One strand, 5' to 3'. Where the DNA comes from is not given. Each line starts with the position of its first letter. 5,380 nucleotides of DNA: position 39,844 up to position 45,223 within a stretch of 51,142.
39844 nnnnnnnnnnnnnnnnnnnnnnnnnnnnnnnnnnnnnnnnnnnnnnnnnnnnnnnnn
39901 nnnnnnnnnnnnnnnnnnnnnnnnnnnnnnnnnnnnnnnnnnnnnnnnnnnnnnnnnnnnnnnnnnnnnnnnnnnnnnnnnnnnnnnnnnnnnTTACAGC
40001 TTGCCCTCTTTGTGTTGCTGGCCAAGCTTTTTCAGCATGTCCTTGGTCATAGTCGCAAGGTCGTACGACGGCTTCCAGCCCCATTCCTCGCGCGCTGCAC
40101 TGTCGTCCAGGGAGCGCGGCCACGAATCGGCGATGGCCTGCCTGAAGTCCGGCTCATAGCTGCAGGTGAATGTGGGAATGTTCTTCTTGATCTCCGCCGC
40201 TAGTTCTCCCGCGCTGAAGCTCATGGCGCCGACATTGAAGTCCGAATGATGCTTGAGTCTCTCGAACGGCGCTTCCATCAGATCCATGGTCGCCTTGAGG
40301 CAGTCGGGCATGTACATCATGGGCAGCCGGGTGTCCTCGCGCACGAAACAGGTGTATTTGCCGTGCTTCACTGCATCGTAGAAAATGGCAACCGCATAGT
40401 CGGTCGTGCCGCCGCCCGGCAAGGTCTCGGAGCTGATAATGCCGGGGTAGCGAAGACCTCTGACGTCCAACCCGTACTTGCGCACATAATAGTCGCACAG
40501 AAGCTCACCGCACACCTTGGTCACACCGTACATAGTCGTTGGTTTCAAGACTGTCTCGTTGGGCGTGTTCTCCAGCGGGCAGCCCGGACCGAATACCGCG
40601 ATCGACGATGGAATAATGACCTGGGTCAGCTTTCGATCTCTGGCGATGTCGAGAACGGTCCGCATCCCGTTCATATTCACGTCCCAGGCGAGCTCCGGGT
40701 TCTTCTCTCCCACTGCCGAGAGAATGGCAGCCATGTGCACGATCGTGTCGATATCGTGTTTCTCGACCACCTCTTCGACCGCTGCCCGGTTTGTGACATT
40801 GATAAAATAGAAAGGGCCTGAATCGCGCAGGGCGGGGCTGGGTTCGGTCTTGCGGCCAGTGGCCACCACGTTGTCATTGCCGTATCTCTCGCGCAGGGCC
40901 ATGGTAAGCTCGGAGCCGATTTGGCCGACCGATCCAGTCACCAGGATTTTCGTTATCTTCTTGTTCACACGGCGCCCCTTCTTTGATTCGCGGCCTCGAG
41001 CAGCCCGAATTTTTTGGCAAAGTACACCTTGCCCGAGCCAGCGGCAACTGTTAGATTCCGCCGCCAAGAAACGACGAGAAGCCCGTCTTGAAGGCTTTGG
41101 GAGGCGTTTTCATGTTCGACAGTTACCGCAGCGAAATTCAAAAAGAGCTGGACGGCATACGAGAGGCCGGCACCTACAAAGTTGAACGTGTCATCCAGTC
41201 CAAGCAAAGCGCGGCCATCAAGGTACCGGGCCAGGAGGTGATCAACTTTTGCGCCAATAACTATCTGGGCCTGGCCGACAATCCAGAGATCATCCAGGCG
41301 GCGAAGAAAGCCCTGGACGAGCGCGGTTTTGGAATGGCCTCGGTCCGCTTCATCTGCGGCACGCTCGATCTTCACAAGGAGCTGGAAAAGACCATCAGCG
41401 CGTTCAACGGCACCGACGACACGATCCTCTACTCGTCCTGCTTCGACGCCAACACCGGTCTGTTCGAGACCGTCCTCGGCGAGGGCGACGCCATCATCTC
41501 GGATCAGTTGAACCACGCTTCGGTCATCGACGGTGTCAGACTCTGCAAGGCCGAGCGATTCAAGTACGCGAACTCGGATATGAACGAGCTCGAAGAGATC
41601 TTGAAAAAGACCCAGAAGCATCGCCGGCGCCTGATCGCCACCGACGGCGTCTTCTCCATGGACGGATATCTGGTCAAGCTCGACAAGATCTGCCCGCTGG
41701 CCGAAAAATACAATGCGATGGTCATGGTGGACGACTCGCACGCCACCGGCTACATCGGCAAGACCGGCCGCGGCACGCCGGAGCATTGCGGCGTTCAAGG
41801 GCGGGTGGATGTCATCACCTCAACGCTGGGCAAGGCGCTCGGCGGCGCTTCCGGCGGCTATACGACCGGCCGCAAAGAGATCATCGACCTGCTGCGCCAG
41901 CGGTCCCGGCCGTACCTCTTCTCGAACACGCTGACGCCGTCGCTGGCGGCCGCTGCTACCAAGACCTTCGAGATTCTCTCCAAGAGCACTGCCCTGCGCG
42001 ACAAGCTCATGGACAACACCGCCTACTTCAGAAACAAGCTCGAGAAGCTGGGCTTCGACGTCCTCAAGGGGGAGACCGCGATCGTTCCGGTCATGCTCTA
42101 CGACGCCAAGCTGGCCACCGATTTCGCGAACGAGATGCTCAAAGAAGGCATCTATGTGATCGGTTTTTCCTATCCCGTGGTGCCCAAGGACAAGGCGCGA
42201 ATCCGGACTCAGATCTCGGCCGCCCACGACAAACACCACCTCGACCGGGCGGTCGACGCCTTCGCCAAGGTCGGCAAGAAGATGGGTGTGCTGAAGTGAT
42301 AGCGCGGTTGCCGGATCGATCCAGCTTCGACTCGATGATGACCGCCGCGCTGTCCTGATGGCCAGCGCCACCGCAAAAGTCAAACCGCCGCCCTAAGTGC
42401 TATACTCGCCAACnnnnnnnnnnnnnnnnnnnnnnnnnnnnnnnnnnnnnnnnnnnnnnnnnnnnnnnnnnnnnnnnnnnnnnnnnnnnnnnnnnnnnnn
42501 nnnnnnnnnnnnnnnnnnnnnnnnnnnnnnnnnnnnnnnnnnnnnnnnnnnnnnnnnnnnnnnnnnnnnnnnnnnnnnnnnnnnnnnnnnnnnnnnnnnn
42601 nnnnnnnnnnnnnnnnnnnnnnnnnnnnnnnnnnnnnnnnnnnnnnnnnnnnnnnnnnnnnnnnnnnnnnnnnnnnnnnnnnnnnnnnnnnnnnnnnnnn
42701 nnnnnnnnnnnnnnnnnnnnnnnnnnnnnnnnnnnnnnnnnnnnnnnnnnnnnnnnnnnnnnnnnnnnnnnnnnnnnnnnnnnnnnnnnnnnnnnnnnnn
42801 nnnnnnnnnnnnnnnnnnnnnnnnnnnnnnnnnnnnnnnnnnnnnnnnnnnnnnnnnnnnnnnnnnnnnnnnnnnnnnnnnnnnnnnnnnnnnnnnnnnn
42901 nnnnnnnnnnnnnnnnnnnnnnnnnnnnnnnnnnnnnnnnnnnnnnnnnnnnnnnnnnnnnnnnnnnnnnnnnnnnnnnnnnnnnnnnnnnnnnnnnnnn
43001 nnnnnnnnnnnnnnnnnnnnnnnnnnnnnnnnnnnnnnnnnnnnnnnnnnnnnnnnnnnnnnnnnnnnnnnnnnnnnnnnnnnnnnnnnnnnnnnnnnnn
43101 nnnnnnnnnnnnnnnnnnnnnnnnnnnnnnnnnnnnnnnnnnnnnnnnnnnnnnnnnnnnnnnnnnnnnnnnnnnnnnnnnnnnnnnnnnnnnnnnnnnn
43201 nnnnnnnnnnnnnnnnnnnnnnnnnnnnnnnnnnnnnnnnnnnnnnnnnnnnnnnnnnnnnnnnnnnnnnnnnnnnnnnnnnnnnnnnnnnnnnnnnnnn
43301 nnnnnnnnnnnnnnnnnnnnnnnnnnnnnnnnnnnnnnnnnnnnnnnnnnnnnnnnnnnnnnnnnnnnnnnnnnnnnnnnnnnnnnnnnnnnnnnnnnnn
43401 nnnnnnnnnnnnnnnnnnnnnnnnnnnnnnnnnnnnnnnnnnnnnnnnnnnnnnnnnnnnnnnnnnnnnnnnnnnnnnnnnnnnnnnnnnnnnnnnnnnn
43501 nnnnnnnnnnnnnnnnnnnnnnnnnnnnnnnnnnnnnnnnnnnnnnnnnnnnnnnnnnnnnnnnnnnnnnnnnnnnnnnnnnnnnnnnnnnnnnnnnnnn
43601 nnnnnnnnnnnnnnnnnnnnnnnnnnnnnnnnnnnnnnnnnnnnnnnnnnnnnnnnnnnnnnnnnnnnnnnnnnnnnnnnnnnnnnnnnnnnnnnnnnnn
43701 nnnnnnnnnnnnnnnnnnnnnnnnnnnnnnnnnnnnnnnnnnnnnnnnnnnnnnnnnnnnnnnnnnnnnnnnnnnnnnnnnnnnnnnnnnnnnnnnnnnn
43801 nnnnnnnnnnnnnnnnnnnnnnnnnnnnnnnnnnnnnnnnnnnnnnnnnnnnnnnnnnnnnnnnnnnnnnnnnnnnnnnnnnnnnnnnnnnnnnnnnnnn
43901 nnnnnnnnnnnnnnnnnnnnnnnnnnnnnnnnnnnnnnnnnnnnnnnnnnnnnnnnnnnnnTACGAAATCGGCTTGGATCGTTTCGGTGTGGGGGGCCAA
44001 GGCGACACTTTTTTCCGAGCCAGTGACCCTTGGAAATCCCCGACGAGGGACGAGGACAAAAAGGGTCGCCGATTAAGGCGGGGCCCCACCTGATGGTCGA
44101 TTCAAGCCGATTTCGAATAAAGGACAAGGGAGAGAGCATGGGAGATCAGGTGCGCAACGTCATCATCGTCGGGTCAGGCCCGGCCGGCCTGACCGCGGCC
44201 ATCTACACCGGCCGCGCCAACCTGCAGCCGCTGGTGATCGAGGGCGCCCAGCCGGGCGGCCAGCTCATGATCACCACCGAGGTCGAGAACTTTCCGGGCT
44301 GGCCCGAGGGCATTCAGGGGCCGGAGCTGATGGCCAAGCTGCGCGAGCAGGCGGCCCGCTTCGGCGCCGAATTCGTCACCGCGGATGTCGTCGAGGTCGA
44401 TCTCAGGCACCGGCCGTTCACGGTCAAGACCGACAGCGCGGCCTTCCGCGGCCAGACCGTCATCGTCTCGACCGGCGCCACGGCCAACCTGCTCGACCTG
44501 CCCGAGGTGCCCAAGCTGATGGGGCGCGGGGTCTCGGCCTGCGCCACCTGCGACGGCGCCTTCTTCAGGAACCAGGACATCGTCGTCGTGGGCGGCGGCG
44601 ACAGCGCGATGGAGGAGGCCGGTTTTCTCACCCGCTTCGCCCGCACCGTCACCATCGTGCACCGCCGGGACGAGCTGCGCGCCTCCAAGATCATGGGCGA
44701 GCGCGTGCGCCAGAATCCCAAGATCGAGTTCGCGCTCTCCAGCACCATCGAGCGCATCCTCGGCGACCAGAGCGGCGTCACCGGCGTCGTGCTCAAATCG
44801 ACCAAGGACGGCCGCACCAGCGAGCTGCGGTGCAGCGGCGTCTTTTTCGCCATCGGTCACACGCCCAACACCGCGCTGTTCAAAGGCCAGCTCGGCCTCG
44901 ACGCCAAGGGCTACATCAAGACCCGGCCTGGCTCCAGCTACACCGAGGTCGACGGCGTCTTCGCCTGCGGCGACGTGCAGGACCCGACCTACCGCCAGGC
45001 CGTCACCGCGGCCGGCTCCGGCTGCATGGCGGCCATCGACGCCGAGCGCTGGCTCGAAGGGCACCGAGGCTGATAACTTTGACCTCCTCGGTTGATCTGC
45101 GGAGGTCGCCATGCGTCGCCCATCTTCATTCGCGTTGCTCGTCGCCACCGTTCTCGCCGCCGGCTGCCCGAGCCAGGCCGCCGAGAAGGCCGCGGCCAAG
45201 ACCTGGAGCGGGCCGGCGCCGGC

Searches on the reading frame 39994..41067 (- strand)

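Call 52: search_protein_families(library=pfam, proteins=[window:39994-41067:-], max_evalue=0.001)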
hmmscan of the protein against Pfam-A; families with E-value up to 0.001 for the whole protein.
window:39994-41067:- (357 aa): 7 families
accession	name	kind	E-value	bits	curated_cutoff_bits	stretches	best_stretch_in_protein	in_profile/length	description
PF01370.27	Epimerase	-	6.3e-35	121.2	20.9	1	41-280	1-240/240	NAD dependent epimerase/dehydratase family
PF16363.11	GDP_Man_Dehyd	-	2e-21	77.3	27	1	42-203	1-176/332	GDP-mannose 4,6 dehydratase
PF04321.23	RmlD_sub_bind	-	1.7e-14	54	27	1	40-191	2-136/287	RmlD substrate binding domain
PF01073.25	3Beta_HSD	-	9.9e-10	38.3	22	1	42-185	1-151/280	3-beta hydroxysteroid dehydrogenase/isomerase family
PF07993.18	NAD_binding_4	-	2.4e-09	37.2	20.1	1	104-250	87-248/258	Male sterility protein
PF02719.21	Polysacc_synt_2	-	6.5e-09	35.8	20.2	1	41-194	1-152/293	Polysaccharide biosynthesis protein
PF08659.16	KR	-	0.00059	20.2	22.6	0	41-156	3-137/180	KR domain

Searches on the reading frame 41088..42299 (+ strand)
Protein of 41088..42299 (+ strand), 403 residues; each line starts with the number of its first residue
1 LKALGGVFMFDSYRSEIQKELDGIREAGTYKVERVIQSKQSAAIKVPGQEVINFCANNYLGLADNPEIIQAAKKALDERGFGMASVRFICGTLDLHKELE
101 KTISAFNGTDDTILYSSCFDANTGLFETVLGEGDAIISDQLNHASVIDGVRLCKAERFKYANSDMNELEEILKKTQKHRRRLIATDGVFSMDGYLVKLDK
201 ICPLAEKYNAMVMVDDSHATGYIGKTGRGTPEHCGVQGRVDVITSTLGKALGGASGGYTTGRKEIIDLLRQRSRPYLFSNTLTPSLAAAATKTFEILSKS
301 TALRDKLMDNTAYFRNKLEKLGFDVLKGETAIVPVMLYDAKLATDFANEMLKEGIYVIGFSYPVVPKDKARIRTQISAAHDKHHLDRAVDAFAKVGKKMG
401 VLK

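Call 3: search_protein_families(library=pfam, proteins=[window:41088-42299:+], max_evalue=0.01)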
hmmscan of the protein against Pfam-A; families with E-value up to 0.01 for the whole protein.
window:41088-42299:+ (403 aa): 4 families
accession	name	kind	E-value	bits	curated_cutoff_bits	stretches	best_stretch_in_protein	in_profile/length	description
PF00155.27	Aminotran_1_2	-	1.3e-68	232.2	19.7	1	50-392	2-361/361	Aminotransferase class I and II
PF00464.25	SHMT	-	5.9e-05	22.3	27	1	164-271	154-264/399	Serine hydroxymethyltransferase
PF01053.26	Cys_Met_Meta_PP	-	6.8e-05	22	27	1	96-224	54-182/381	Cys/Met metabolism PLP-dependent enzyme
PF00266.25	Aminotran_5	-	0.00085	18.8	21.5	1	121-220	73-180/371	Aminotransferase class-V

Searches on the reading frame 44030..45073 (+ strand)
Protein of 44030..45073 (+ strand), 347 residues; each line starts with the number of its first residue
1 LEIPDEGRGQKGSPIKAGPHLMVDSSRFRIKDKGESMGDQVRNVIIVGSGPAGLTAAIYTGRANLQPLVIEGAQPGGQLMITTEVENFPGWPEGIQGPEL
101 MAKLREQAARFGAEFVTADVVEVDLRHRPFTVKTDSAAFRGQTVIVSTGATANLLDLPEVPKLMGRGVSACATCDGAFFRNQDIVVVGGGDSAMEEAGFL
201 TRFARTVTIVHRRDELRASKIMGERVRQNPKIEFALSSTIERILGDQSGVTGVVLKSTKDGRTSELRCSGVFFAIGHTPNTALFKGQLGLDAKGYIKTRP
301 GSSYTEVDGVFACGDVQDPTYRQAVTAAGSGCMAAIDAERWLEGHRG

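Call 3: search_protein_families(library=pfam, proteins=[window:44030-45073:+], max_evalue=0.01)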
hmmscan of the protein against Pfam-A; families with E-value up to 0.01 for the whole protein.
window:44030-45073:+ (347 aa): 12 families
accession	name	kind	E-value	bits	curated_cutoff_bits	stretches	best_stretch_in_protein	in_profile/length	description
PF07992.20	Pyr_redox_2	-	6.7e-49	167.3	26.1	1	43-331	2-291/291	Pyridine nucleotide-disulphide oxidoreductase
PF13738.12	Pyr_redox_3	-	2.7e-22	79.8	30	2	98-314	81-305/305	Pyridine nucleotide-disulphide oxidoreductase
PF00070.33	Pyr_redox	-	4e-21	75.8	22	1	184-256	2-80/82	Pyridine nucleotide-disulphide oxidoreductase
PF00890.30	FAD_binding_2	-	4.6e-07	29.8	20.4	1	44-79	2-38/414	FAD binding domain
PF01266.30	DAO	-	1.1e-06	28.9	27.9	1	96-166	147-224/353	FAD dependent oxidoreductase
PF01946.23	Thi4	-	1.1e-06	28.6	26.2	1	42-73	18-50/235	Thi4 family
PF03486.20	HI0933_like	-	3.6e-06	27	50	1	43-78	2-38/244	HI0933-like protein Rossmann domain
PF13450.12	NAD_binding_8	-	3.3e-05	24.5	21.9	1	46-79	1-35/68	NAD(P)-binding Rossmann-like domain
PF13434.12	Lys_Orn_oxgnase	-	0.00056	19.6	21.3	0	110-202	113-209/339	L-lysine 6-monooxygenase/L-ornithine 5-monooxygenase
PF01494.25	FAD_binding_3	-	0.00076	19.2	22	0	43-71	3-31/349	FAD binding domain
PF12831.13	FAD_oxidored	-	0.004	16.9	27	1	44-78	2-37/416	FAD dependent oxidoreductase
PF13241.12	NAD_binding_7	-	0.0098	16.9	22.1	0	179-214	5-40/104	Putative NAD(P)-binding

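Call 4: search_protein_families(library=ncbifam, proteins=[window:44030-45073:+], max_evalue=0.01)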
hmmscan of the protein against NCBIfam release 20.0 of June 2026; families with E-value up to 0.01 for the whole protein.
window:44030-45073:+ (347 aa): 90 families (the best 25 are shown)
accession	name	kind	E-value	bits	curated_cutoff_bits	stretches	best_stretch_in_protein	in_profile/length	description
TIGR01292.1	TRX_reduct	equivalog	2.7e-118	394.2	343.45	1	43-342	2-300/300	thioredoxin-disulfide reductase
NF007614.0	PRK10262.1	equivalog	9.4e-98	327.3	644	1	43-344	8-316/321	thioredoxin-disulfide reductase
TIGR03143.1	AhpF_homolog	hypoth_equivalog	1.7e-82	277.8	687.65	1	40-345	3-311/555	putative alkyl hydroperoxide reductase F subunit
TIGR03140.1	AhpF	equivalog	1.8e-59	201.7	502.9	1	39-338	210-508/515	alkyl hydroperoxide reductase subunit F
TIGR04018.1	Bthiol_YpdA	hypoth_equivalog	5e-20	71.6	339.9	2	119-317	92-289/316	YpdA family putative bacillithiol disulfide reductase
TIGR01350.1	lipoamide_DH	equivalog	3.5e-19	68.9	408.8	2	133-335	122-326/461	dihydrolipoyl dehydrogenase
NF009410.0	PRK12771.1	subfamily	1.2e-16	60.5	516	1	181-345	268-448/566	NAD(P)-binding protein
TIGR02053.1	MerA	equivalog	4.8e-15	55.5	454.45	1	113-338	111-328/465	mercury(II) reductase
TIGR03385.1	CoA_CoA_reduc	equivalog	8.8e-12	44.5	578.8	1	109-322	67-288/439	CoA-disulfide reductase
NF009409.0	PRK12770.1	subfamily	3.9e-11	42.6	343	1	181-345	173-353/360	putative glutamate synthase subunit beta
TIGR01316.1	gltA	equivalog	4.5e-11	42.2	471.75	1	181-337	272-444/449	NADPH-dependent glutamate synthase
NF004776.0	PRK06116.1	equivalog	1.1e-10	41.2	480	1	131-319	122-307/450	glutathione-disulfide reductase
NF041087.1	bile_acid_BaiCD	equivalog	1.6e-10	39.8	825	1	37-279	376-599/642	bile acid Fe-S flavoenzyme BaiCD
NF004992.0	PRK06370.1-4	equivalog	2.1e-10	39.7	629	1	122-316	113-309/459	FAD-containing oxidoreductase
NF040505.1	ArsO_flavin_mono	equivalog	2.5e-10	40.3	425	1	43-218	2-197/346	ArsO family NAD(P)H-dependent flavin-containing monooxygenase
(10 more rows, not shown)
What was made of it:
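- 44138..45073 (+): trxB, thioredoxin-disulfide reductase, 311 aa, cytoplasmic. Its stop codon lies 37 nt before the fusion's ATG. TIGR01292 scores 394 bits against a cut-off of 343 (call 4).
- Closest known: AmmeMemoRadiSam system. Same: Both the AmrB and AmrA domains score above the curated cut-offs (call 4).
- Checked: trxB lies upstream at 44138-45073 (TIGR01292, 394 bits, cut-off 343; call 4).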
